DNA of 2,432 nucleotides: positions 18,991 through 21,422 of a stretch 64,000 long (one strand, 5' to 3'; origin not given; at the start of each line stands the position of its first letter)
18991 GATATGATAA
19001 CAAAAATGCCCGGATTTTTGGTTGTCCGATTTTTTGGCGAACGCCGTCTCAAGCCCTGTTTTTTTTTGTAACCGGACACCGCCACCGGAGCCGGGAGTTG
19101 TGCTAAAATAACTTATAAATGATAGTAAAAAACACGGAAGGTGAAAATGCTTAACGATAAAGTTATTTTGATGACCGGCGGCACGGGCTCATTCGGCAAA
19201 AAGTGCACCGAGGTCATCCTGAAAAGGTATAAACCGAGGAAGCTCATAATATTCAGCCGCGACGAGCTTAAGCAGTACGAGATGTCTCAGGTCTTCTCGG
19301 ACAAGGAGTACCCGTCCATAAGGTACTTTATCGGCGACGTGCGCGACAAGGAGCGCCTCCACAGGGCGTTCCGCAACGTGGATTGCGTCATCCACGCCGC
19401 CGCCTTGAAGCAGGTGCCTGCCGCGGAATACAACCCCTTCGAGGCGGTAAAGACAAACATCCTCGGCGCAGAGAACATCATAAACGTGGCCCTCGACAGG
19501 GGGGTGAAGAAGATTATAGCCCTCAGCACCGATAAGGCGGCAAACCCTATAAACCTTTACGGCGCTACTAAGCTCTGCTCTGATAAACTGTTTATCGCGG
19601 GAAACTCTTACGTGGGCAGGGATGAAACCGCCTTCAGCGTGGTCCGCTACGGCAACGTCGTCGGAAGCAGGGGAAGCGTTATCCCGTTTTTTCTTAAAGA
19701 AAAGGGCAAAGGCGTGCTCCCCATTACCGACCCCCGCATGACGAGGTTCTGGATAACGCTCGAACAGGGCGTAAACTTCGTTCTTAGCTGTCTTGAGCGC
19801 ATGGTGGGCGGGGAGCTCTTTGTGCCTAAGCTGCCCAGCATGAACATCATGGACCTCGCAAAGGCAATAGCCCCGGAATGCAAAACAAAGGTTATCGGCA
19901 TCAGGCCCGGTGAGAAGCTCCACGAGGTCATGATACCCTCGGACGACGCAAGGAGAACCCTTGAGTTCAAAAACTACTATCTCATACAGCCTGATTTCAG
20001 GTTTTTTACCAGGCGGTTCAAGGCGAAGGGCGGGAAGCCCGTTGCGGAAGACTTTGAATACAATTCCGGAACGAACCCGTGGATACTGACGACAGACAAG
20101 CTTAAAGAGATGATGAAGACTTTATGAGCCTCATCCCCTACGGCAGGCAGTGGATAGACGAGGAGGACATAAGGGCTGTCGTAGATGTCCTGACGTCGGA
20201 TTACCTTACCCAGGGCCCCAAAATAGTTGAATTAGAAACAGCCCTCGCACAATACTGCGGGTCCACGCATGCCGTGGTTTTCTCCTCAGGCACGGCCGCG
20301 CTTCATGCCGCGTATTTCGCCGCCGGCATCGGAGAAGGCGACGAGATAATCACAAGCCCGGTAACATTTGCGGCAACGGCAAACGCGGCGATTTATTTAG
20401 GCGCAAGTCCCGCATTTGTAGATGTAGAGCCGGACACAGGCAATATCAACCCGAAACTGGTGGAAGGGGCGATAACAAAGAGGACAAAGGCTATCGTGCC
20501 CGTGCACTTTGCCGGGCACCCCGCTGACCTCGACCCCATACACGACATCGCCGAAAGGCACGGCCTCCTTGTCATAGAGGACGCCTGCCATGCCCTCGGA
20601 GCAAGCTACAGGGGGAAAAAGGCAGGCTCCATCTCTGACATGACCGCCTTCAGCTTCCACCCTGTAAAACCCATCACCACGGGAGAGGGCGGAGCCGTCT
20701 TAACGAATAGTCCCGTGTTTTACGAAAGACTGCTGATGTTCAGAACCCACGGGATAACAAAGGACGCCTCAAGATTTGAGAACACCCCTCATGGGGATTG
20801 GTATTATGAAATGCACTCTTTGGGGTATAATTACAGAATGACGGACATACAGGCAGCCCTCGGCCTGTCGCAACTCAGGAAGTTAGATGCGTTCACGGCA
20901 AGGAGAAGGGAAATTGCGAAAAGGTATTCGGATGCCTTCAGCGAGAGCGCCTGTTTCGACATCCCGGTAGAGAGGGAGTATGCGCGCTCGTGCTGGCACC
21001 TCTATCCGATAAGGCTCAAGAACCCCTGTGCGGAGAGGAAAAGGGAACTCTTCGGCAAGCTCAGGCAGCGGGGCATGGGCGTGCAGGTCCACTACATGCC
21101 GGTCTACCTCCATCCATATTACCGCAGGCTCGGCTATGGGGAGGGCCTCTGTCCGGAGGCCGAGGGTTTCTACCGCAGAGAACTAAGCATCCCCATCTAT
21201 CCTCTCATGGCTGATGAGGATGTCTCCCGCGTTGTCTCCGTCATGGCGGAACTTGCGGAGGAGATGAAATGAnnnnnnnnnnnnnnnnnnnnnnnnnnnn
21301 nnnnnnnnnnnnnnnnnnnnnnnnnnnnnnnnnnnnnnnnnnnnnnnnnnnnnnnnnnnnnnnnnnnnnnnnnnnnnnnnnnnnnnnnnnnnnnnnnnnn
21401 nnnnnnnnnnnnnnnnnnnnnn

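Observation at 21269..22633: Class B (B12-binding) radical SAM enzyme inserted inside the pse operon between pseC and pseF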

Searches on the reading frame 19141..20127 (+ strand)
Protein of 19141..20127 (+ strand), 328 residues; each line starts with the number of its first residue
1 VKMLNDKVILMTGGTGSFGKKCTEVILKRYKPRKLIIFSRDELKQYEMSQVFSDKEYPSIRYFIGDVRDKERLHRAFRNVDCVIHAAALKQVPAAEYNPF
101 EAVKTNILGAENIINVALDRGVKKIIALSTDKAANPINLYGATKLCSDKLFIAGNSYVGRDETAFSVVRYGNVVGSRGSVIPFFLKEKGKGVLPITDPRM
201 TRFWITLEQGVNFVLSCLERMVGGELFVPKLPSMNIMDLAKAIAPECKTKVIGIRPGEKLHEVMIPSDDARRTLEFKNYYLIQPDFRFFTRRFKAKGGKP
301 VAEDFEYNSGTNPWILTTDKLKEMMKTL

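Call 4: search_protein_families(library=pfam, proteins=[window:19141-20127:+])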
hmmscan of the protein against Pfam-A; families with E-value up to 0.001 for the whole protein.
window:19141-20127:+ (328 aa): 9 families
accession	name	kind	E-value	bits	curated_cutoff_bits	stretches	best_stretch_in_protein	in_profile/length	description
PF02719.21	Polysacc_synt_2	-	1.7e-100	336.4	20.2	1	9-283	1-292/293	Polysaccharide biosynthesis protein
PF01370.27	Epimerase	-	1.7e-19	70.6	20.9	1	9-220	1-227/240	NAD dependent epimerase/dehydratase family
PF01073.25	3Beta_HSD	-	2.1e-13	50.4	22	1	11-136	2-122/280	3-beta hydroxysteroid dehydrogenase/isomerase family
PF16363.11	GDP_Man_Dehyd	-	1.5e-12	48.1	27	1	10-131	1-130/332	GDP-mannose 4,6 dehydratase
PF04321.23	RmlD_sub_bind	-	3.5e-11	43.1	27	1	9-180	3-158/287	RmlD substrate binding domain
PF13460.12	NAD_binding_10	-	8.4e-08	32.7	27.2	1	13-135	1-103/184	NAD(P)H-binding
PF07993.18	NAD_binding_4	-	1.5e-06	28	20.1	1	12-135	2-141/258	Male sterility protein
PF05368.20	NmrA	-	3.3e-06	27.4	27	1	6-126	2-103/298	NmrA-like family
PF08659.16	KR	-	1.1e-05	25.9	22.6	1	9-91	3-93/180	KR domain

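Call 5: search_protein_families(library=ncbifam, proteins=[window:19141-20127:+])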
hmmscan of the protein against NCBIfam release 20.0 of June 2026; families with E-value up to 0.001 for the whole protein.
window:19141-20127:+ (328 aa): 19 families
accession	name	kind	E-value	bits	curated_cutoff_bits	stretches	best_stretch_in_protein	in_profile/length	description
TIGR03589.1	PseB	equivalog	2.4e-159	529.5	407.75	1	3-324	1-323/324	UDP-N-acetylglucosamine 4,6-dehydratase (inverting)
TIGR04130.1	FnlA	equivalog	1.2e-73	248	730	1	3-324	1-324/337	UDP-N-acetylglucosamine 4,6-dehydratase/5-epimerase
TIGR04180.1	EDH_00030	hypoth_equivalog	5.7e-17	61.7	475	1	9-177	1-179/297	NAD-dependent 4,6-dehydratase LegB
TIGR01179.1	galE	equivalog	2.4e-15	56.2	262.3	1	9-177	2-180/332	UDP-glucose 4-epimerase GalE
NF041293.1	G6PDh_Azf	equivalog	2.5e-11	43.5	400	1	6-134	2-119/252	NAD-dependent glucose-6-phosphate dehydrogenase Azf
TIGR01181.1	dTDP_gluc_dehyt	equivalog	6.2e-10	38.7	365.1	1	9-133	2-128/321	dTDP-glucose 4,6-dehydratase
TIGR02622.1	CDP_4_6_dhtase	equivalog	6.5e-10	38.7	278.45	1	5-133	3-132/352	CDP-glucose 4,6-dehydratase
TIGR01214.1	rmlD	equivalog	9e-10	38.1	224.05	1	9-146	2-130/285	dTDP-4-dehydrorhamnose reductase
TIGR03466.1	HpnA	hypoth_equivalog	2.3e-09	36.6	367.65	1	9-130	3-113/327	hopanoid-associated sugar epimerase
NF042422.1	oxyalk_red_OleD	equivalog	1.3e-07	31.3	580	1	9-131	3-111/329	2-alkyl-3-oxoalkanoate reductase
TIGR02197.1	heptose_epim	equivalog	2e-07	30.5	274.6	1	9-177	1-174/316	ADP-glyceromanno-heptose 6-epimerase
NF007956.0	PRK10675.1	subfamily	1.1e-06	28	394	1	9-129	3-123/338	UDP-glucose 4-epimerase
NF011728.1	PRK15181.1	equivalog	3.8e-06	26.1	760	1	49-125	60-136/348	Vi polysaccharide biosynthesis UDP-N-acetylglucosaminuronic acid C-4 epimerase TviC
NF042423.1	oxyalk_red_Shew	equivalog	4.6e-06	25.9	580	1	57-131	48-119/331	2-alkyl-3-oxoalkanoate reductase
NF052578.1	StrlDmthSdmBMthl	equivalog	0.00014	21.7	600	1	9-142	3-124/328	sterol demethylase protein SdmB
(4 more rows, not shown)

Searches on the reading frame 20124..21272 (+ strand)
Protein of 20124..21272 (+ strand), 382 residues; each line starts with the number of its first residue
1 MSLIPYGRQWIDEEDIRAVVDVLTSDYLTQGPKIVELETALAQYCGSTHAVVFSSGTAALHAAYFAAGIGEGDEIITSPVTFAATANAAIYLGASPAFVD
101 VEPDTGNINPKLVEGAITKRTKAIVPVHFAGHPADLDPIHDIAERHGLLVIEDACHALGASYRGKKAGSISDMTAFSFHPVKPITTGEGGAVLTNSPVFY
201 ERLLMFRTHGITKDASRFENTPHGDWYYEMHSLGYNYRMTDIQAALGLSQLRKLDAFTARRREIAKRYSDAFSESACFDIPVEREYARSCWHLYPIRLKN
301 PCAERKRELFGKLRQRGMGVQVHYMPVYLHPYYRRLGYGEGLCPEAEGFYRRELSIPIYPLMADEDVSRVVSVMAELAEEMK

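Call 4: search_protein_families(library=pfam, proteins=[window:20124-21272:+])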
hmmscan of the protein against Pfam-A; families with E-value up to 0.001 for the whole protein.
window:20124-21272:+ (382 aa): 4 families
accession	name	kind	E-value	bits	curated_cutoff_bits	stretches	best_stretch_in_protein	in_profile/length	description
PF01041.23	DegT_DnrJ_EryC1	-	3.3e-128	428.3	19.8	1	11-374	3-359/360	DegT/DnrJ/EryC1/StrS aminotransferase family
PF00155.27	Aminotran_1_2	-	1.4e-09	38.1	19.7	1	34-161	44-193/361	Aminotransferase class I and II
PF01053.26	Cys_Met_Meta_PP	-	8e-06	25.1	27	1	31-160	51-180/381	Cys/Met metabolism PLP-dependent enzyme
PF01212.27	Beta_elim_lyase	-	3.6e-05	23.7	27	1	31-161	31-176/288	Beta-eliminating lyase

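Call 5: search_protein_families(library=ncbifam, proteins=[window:20124-21272:+])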
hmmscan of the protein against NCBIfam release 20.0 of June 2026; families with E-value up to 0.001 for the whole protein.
window:20124-21272:+ (382 aa): 24 families
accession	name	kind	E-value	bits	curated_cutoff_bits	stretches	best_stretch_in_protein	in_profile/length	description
TIGR03588.1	PseC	equivalog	5.9e-155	515.9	423.5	1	4-376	2-378/380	UDP-4-amino-4,6-dideoxy-N-acetyl-beta-L-altrosamine transaminase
NF008658.2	PRK11658.1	equivalog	8.8e-96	320.8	631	1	3-379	4-378/379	UDP-4-amino-4-deoxy-L-arabinose aminotransferase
TIGR04181.1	NHT_00031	hypoth_equivalog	4.1e-74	249.6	420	1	13-357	10-357/359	LegC family aminotransferase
NF008687.0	PRK11706.1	equivalog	9.6e-72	241.8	375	1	4-377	2-373/375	dTDP-4-amino-4,6-dideoxygalactose transaminase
NF011936.0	PRK15407.1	equivalog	1.1e-62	212.2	423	1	3-380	36-438/440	lipopolysaccharide biosynthesis protein RfbH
TIGR02379.1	ECA_wecE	subfamily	2.8e-60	204.1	434.85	1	5-377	3-374/376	dTDP-4-amino-4,6-dideoxy-D-glucose transaminase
TIGR04427.1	PLP_DesI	equivalog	6.6e-51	173.6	650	1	22-375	41-380/390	dTDP-4-dehydro-6-deoxyglucose aminotransferase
NF004125.0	PRK05613.1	equivalog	4.7e-08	31.9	765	1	32-163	69-201/437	O-acetylhomoserine/O-acetylserine sulfhydrylase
NF005394.0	PRK06939.1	equivalog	1.5e-06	27.2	460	1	36-160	91-217/397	glycine C-acetyltransferase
NF004770.0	PRK06108.1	subfamily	1.9e-06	27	422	1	32-174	73-230/396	pyridoxal phosphate-dependent aminotransferase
NF041364.1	GntC_guanitoxin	equivalog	2.7e-06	26.5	415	1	47-171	59-190/356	guanitoxin biosynthesis PLP-dependent (S)-gamma-hydroxy-L-arginine cyclodehydratase GntC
TIGR00858.1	bioF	equivalog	7.7e-06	24.9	426.45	1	35-161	69-195/365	8-amino-7-oxononanoate synthase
NF005816.0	PRK07682.1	equivalog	1.7e-05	23.6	620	1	43-157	86-206/390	aminotransferase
NF006488.0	PRK08912.1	equivalog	2.2e-05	23.6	498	1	49-152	89-197/387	aminotransferase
TIGR01822.1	2am3keto_CoA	equivalog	3.3e-05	23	493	1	36-160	87-213/393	glycine C-acetyltransferase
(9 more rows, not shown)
